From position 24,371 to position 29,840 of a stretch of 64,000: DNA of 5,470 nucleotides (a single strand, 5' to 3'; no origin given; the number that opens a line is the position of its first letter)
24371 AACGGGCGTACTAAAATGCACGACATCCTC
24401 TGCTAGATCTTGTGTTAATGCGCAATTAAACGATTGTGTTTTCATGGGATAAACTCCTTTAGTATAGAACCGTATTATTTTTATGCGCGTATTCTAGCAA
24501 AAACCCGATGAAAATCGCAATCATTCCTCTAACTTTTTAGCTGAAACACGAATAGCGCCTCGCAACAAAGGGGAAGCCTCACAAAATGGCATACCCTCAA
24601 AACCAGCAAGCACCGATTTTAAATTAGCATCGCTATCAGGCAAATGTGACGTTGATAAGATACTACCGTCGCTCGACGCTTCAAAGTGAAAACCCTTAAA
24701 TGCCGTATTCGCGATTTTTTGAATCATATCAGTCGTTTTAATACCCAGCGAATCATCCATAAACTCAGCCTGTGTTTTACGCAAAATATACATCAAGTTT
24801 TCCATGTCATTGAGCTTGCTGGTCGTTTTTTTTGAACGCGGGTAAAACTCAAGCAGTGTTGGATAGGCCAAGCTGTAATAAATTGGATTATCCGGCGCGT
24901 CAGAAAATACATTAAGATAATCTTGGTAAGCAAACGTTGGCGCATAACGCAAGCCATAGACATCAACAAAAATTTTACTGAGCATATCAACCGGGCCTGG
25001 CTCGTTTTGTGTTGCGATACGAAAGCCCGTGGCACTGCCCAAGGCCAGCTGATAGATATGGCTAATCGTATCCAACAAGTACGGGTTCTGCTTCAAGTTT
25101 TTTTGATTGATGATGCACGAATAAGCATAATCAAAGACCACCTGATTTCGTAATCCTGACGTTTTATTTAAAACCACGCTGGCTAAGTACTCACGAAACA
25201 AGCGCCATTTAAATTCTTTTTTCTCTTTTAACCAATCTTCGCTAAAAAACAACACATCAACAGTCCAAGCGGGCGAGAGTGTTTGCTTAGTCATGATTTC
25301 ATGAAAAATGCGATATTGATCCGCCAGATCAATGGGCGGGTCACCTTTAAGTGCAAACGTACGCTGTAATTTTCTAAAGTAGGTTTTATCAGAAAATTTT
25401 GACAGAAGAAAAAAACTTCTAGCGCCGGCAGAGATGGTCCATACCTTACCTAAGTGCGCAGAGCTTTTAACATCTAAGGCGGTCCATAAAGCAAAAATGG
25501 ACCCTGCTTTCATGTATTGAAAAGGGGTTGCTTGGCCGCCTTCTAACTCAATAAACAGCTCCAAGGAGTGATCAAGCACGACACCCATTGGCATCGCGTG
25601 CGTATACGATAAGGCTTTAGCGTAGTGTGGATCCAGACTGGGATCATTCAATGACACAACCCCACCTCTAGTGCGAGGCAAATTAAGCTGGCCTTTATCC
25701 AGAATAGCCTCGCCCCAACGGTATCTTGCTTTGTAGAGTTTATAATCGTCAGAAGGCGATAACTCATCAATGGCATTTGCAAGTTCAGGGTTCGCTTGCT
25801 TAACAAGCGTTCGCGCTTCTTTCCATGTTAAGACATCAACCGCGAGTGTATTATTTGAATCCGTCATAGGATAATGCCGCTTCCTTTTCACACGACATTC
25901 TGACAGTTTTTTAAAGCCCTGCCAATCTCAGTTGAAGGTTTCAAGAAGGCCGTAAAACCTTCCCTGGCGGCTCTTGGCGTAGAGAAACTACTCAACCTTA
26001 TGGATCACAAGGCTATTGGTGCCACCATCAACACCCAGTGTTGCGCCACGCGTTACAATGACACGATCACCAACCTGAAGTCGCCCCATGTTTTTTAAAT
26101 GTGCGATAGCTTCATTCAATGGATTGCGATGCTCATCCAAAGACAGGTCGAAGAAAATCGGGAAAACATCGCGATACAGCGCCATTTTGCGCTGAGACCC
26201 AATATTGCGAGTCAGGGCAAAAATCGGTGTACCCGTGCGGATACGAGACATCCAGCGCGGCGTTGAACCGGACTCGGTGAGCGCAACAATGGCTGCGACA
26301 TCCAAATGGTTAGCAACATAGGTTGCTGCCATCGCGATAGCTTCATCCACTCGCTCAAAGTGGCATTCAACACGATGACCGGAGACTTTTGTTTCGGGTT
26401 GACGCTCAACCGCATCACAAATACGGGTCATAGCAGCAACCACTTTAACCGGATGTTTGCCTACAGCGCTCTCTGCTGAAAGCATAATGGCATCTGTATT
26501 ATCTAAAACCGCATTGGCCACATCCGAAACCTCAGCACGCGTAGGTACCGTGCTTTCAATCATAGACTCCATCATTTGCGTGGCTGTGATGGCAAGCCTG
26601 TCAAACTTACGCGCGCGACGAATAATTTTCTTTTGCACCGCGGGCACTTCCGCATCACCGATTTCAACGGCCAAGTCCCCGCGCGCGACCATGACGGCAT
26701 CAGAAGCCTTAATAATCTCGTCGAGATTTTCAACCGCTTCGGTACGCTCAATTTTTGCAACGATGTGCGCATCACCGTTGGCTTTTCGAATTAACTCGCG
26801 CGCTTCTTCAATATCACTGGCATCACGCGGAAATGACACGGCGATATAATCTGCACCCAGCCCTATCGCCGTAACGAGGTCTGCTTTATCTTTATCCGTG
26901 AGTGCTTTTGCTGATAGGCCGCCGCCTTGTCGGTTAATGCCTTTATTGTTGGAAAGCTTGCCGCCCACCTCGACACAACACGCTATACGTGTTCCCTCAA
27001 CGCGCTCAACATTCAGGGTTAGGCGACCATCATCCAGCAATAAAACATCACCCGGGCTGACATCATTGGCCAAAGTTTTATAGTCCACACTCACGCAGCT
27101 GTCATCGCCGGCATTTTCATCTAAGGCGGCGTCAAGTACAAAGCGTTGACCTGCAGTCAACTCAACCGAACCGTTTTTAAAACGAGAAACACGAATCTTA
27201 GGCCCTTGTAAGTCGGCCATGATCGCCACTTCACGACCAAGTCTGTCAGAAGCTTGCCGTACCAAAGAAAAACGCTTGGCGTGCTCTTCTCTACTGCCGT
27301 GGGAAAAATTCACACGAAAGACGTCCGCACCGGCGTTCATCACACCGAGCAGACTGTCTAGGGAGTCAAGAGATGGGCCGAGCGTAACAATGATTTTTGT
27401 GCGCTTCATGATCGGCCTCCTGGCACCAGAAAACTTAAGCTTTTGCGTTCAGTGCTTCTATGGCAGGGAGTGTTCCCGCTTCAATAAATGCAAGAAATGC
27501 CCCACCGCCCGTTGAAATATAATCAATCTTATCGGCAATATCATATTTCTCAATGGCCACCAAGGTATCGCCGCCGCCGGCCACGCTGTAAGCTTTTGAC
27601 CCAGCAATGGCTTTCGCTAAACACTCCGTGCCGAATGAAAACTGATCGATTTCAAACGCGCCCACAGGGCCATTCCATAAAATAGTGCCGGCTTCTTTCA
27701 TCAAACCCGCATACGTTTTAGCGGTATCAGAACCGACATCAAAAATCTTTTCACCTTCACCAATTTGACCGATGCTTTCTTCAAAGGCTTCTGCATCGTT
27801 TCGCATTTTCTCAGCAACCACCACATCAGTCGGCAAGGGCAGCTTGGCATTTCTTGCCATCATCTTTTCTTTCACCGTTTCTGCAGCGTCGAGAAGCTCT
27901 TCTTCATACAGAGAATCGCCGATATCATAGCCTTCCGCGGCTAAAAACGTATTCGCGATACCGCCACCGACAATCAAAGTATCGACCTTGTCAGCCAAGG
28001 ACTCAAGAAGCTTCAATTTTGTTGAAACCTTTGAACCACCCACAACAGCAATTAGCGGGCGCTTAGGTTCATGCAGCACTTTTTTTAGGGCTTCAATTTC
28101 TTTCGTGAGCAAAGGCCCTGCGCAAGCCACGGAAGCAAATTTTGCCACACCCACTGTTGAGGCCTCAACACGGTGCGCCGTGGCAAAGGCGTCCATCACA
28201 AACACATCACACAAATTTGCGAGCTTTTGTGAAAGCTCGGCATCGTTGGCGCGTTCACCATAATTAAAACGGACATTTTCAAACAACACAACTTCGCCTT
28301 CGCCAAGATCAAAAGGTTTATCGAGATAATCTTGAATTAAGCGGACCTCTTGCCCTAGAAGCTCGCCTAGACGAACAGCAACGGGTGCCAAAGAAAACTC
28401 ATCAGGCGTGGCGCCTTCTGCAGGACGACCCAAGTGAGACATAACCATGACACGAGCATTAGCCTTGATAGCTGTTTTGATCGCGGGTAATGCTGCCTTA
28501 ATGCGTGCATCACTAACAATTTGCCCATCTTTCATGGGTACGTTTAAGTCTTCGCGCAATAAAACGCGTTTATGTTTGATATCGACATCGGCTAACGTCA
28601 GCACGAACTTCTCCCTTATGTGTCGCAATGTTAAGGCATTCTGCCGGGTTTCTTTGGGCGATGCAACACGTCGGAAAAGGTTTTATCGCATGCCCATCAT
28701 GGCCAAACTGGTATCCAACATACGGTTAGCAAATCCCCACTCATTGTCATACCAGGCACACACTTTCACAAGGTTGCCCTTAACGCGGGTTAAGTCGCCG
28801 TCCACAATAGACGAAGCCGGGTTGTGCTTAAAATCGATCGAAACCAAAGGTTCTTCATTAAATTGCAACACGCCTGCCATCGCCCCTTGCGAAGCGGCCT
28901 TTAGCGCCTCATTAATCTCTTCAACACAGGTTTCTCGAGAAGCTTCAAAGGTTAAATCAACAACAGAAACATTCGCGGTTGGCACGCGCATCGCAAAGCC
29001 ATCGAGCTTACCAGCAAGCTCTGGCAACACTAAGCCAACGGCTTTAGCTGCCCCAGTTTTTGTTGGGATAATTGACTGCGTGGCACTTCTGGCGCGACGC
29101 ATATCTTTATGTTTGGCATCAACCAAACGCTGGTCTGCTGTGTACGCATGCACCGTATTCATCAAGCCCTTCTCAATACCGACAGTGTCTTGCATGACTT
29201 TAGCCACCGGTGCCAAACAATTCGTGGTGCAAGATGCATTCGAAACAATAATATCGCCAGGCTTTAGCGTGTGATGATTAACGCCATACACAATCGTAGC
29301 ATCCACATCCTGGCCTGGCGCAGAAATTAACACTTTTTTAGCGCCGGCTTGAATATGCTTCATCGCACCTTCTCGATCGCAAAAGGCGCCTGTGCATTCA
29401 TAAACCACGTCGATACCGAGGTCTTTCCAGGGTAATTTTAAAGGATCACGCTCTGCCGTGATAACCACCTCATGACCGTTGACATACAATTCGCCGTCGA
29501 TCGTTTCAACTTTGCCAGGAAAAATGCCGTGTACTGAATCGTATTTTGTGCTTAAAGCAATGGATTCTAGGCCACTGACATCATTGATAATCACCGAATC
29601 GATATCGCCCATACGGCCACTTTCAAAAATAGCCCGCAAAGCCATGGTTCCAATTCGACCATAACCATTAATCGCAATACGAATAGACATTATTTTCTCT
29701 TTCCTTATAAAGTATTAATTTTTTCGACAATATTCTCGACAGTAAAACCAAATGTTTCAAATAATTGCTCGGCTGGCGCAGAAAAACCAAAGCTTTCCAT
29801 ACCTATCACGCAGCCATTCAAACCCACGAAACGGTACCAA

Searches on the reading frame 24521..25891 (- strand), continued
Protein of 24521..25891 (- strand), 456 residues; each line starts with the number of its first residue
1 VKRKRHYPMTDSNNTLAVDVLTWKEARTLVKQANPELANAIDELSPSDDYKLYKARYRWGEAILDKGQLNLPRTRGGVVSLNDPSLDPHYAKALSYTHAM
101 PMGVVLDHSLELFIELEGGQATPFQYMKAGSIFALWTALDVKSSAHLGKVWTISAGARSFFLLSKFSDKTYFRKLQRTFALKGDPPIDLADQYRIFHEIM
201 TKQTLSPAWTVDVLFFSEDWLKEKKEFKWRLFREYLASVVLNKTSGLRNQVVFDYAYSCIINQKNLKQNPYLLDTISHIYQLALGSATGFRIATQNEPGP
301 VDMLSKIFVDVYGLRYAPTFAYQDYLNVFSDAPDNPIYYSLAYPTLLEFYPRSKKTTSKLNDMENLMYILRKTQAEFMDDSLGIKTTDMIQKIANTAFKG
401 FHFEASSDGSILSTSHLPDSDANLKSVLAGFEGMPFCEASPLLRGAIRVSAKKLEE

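Call 72: get_annotated_region(hit=H1, flank=7000)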
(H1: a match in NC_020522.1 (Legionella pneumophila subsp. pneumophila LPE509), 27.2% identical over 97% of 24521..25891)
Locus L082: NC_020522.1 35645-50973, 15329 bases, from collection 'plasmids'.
description: Legionella pneumophila subsp. pneumophila LPE509 plasmid unnamed, complete sequence
organism: Legionella pneumophila subsp. pneumophila LPE509 (NCBI taxid 1312904)
taxonomy: Bacteria; Pseudomonadota; Gammaproteobacteria; Legionellales; Legionellaceae; Legionella; Legionella pneumophila; Legionella pneumophila subsp. pneumophila LPE509
host: -; source: -; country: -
typing (MOB-suite, as given by PLSDB): conjugative; relaxase MOBP; mating-pair formation MPF_T
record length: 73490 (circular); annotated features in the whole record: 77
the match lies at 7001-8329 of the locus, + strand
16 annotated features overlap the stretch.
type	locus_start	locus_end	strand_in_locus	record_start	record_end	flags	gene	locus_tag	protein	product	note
CDS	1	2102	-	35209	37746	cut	-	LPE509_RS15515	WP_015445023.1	VirB4 family type IV secretion/conjugal transfer ATPase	-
CDS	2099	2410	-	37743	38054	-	-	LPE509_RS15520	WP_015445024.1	conjugal transfer protein TrbD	-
CDS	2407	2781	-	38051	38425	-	-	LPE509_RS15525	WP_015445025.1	TrbC/VirB2 family protein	-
CDS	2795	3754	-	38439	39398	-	trbB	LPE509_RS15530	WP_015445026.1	P-type conjugative transfer ATPase TrbB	-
CDS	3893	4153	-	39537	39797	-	csrA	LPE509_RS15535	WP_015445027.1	carbon storage regulator CsrA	GO:0006402 - mRNA catabolic process [Evidence IEA]; GO:0006109 - regulation of carbohydrate metabolic process [Evidence ...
CDS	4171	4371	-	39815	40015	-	-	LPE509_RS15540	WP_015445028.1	hypothetical protein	-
CDS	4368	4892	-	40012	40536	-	-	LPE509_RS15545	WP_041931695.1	hypothetical protein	-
CDS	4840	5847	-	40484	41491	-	-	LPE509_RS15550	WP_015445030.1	hypothetical protein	-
CDS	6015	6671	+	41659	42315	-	-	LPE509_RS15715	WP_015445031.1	XRE family transcriptional regulator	-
CDS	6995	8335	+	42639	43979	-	-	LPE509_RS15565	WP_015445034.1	hypothetical protein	-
CDS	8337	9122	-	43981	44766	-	-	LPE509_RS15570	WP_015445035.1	SAM-dependent methyltransferase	-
CDS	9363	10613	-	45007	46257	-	-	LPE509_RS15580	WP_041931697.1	MFS transporter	GO:0055085 - transmembrane transport [Evidence IEA]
CDS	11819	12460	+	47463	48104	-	-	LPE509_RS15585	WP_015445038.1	AAA family ATPase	-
CDS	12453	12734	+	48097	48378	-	-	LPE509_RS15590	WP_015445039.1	hypothetical protein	-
CDS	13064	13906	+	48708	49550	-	-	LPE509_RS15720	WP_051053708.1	hypothetical protein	-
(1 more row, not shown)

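Call 78: find_encoding_contigs(protein=P0081, flank=6000, max_places=3)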
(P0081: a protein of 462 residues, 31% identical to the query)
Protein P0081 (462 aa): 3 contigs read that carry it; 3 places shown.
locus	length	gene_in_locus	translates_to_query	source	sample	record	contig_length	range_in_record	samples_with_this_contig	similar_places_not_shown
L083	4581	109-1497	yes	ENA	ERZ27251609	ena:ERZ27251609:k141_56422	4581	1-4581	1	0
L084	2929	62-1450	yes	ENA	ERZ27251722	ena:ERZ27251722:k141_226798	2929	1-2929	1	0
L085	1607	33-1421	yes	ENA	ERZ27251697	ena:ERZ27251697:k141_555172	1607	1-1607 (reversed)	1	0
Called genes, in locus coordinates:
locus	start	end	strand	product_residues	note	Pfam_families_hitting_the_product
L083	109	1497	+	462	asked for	-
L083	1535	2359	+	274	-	PF00149:Metallophos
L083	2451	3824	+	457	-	PF13173:AAA_14, PF13635:DUF4143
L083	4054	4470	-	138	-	-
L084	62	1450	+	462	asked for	-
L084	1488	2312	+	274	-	PF00149:Metallophos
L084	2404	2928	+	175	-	?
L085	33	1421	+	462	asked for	-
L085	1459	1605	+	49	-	?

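Call 79: find_encoding_contigs(protein=P0083, flank=6000, max_places=3)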
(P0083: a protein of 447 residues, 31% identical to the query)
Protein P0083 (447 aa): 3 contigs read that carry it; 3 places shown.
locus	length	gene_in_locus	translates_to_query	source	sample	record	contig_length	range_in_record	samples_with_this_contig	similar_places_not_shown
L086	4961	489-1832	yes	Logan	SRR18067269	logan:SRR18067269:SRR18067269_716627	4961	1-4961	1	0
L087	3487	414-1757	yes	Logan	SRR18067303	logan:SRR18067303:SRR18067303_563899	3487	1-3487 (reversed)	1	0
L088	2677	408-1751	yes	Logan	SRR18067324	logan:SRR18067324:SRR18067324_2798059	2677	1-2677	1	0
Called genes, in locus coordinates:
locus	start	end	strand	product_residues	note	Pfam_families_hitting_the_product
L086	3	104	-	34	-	?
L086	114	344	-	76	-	-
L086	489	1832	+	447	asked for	-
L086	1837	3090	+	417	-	PF13535:ATP-grasp_4 (weak)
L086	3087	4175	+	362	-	PF05222:AlaDh_PNT_N (weak), PF01262:AlaDh_PNT_C (weak)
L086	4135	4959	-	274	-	?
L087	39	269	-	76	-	-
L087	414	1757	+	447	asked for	-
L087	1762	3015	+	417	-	PF13535:ATP-grasp_4 (weak)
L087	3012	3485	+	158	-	?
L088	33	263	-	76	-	-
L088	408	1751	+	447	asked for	-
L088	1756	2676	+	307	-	?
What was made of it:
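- L086 has orphan, ATP-grasp, AlaDH-like (call 79).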

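Call 95: search_protein_families(library=pfam, proteins=[L043:4551-5306:-, L043:6864-7445:+, L043:7814-8599:+, L043:8615-9568:-, L043:11713-12492:-, L043:12637-13845:-, L043:13878-14630:-, L050:7499-9547:-], max_evalue=0.001)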
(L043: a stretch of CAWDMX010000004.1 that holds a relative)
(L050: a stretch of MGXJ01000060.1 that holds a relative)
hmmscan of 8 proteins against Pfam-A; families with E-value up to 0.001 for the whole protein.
L043:4551-5306:- (251 aa): 1 family
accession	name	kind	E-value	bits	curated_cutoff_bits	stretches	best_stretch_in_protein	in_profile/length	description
PF13505.12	OMP_b-brl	-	0.00022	21.9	28.7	1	54-227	26-158/175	Outer membrane protein beta-barrel domain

L043:6864-7445:+ (193 aa): 1 family
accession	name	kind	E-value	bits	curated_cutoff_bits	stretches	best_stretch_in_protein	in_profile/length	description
PF01725.21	Ham1p_like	-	4e-49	167.5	22.5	1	3-189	1-185/186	Ham1 family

L043:7814-8599:+ (261 aa): 3 families
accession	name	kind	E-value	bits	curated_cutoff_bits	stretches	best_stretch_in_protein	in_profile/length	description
PF00665.32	rve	-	1.5e-21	77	32.6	1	104-199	4-102/102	Integrase core domain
PF13683.12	rve_3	-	7.2e-21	74.2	26.5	1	188-253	2-67/67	Integrase core domain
PF13276.12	HTH_21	-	2.1e-05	25.1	28.1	1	57-88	29-60/60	HTH-like domain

L043:8615-9568:- (317 aa): 0 families

L043:11713-12492:- (259 aa): 1 family
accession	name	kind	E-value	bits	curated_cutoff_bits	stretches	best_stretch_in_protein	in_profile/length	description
PF00590.25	TP_methylase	-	3e-15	57.2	27.8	1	6-147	1-141/212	Tetrapyrrole (Corrin/Porphyrin) Methylases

L043:12637-13845:- (402 aa): 1 family
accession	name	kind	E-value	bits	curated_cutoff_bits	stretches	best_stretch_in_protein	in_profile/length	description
PF07690.21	MFS_1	-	4.5e-32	111.8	33.4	2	20-232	2-220/347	Major Facilitator Superfamily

L043:13878-14630:- (250 aa): 1 family
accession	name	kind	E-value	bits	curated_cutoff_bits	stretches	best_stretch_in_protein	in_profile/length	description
PF04280.21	Tim44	-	3.1e-12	47.2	29.6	1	133-249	13-147/147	Tim44-like domain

L050:7499-9547:- (682 aa): 0 families

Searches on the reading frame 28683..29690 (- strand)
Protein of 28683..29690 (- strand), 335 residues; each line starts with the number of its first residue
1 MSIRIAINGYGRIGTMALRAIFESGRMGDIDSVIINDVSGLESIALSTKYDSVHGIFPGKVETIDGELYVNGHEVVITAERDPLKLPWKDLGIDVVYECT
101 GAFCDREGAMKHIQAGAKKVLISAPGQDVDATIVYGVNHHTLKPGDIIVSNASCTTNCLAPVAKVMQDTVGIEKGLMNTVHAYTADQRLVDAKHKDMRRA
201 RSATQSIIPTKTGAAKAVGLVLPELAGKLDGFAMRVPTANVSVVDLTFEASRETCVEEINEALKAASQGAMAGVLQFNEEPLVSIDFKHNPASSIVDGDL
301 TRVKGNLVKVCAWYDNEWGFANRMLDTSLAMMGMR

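Call 100: list_cluster_members(proteins=[window:28683-29690:-, window:25988-27409:-, window:23205-24314:-, window:17559-19205:-])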
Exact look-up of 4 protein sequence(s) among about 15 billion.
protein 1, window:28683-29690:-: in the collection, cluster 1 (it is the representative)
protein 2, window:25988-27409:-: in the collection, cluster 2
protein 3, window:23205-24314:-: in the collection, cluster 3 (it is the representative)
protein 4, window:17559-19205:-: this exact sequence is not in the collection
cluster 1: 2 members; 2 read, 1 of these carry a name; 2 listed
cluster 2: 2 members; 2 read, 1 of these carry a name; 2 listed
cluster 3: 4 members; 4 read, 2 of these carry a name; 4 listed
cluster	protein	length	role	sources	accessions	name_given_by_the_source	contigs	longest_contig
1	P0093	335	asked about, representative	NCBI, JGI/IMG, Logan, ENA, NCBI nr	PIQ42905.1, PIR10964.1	MAG: type I glyceraldehyde-3-phosphate dehydrogenase [Gammaproteobacteria bacterium ...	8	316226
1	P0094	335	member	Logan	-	-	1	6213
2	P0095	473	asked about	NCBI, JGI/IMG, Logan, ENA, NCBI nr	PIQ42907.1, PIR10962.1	MAG: pyruvate kinase [Gammaproteobacteria bacterium CG11_big_fil_rev_8_21_14_0_20_46_22] | MAG: pyruvate kinase [Gammaproteobacteria bacterium CG12_big_fil_rev_8_21_14_0_65_46_12]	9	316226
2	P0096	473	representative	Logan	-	-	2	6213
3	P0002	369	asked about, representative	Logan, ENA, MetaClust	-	\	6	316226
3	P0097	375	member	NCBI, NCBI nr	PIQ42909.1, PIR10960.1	MAG: hypothetical protein COV52_05500 [Gammaproteobacteria bacterium ... | MAG: hypothetical protein COW05_08160 [Gammaproteobacteria bacterium ...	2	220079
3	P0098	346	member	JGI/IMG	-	-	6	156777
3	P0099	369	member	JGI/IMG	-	-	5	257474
